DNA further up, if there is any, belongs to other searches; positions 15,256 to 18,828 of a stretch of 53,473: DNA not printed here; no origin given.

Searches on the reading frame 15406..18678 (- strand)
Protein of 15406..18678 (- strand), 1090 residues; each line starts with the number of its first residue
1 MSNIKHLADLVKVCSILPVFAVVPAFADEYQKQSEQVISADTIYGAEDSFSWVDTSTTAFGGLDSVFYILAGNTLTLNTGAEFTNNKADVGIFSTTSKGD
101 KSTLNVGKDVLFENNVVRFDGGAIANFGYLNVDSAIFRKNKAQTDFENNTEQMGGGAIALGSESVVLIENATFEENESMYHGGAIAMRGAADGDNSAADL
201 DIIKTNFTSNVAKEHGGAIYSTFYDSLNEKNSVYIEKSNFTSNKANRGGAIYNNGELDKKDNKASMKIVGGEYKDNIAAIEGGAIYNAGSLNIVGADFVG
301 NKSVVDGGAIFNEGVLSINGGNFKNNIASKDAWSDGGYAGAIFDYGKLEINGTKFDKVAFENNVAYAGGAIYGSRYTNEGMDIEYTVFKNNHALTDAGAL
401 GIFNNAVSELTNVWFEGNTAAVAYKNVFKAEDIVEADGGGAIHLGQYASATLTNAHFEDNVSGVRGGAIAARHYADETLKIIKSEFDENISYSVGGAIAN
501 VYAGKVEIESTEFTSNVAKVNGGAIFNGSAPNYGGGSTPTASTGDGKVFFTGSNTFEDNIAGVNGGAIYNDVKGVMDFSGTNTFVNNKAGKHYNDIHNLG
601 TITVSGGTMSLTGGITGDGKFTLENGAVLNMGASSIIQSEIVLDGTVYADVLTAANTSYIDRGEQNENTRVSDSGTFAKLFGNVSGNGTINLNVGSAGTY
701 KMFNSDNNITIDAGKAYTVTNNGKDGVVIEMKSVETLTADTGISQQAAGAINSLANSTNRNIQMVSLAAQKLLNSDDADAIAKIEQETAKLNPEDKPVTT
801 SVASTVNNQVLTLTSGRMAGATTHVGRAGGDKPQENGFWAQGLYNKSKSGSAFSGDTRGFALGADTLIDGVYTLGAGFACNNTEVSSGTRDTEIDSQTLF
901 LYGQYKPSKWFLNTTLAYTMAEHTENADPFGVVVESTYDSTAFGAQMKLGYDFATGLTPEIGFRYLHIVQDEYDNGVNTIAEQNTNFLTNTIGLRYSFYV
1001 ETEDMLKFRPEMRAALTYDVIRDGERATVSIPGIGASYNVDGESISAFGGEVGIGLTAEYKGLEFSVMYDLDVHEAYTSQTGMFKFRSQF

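Call 11: search_protein_families(library=pfam, proteins=[window:15406-18678:-], max_evalue=0.01)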
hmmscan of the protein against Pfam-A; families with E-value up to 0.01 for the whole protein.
window:15406-18678:- (1090 aa): 2 families
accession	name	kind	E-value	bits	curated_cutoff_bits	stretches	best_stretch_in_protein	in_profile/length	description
PF03797.25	Autotransporter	-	1e-29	104.5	26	1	838-1069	1-254/255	Autotransporter beta-domain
PF02415.23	Chlam_PMP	-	7.9e-27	90.8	20.6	0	555-570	3-18/19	Chlamydia polymorphic membrane protein (Chlamydia_PMP) repeat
